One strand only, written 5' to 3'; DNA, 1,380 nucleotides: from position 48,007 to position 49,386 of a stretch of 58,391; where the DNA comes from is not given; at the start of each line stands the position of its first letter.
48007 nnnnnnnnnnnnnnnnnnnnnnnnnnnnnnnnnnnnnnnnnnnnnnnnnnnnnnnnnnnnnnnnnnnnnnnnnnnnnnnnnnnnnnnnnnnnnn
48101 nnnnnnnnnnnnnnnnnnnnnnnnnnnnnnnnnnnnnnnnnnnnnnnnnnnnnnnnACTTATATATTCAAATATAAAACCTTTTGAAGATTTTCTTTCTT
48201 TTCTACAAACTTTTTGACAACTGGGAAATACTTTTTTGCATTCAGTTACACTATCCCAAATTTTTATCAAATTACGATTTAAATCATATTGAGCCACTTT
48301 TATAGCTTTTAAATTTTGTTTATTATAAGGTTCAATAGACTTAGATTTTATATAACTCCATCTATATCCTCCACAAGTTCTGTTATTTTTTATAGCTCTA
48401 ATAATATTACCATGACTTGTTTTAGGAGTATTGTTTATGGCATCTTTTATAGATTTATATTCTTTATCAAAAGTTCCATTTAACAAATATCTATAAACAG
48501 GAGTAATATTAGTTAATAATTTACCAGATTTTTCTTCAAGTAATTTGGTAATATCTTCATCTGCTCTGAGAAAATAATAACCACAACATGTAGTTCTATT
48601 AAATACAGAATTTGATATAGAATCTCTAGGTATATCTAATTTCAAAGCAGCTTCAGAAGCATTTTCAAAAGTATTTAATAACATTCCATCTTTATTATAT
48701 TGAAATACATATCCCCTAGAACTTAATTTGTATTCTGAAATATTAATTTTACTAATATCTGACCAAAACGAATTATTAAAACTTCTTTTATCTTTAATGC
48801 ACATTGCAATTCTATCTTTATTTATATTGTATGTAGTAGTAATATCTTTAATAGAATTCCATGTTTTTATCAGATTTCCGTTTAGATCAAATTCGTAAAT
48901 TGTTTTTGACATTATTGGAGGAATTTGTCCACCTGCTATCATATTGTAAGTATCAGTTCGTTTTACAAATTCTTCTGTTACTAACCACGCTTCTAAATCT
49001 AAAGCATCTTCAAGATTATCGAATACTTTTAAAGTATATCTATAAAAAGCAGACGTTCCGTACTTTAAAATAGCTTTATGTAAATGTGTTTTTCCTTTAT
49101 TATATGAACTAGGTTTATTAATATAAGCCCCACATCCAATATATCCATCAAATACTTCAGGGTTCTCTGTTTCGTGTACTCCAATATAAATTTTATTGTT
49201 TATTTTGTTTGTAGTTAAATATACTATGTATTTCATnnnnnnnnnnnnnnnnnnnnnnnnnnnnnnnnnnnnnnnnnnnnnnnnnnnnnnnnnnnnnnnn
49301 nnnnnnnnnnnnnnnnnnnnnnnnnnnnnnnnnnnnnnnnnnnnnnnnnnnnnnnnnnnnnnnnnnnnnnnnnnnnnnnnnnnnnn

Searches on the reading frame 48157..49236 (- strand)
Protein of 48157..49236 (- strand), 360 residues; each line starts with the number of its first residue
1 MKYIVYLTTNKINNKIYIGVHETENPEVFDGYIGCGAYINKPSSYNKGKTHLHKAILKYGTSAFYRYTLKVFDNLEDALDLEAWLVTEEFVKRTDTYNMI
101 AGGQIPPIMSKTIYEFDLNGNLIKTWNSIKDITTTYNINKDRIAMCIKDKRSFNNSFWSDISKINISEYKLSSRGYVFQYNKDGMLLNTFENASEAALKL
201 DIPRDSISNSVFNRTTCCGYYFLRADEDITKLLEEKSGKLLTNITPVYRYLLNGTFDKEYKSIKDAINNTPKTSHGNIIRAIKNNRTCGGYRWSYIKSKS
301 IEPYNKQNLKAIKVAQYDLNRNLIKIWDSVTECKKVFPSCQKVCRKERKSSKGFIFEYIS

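Call 20: search_protein_families(library=pfam, max_evalue=0.01, proteins=[window:48157-49236:-])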
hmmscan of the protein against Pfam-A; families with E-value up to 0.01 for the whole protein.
seq(360 aa): 1 family
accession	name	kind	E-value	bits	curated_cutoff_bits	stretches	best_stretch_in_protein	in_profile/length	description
PF07453.19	NUMOD1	-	4.1e-14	52.8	22.8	1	177-208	3-34/37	NUMOD1 domain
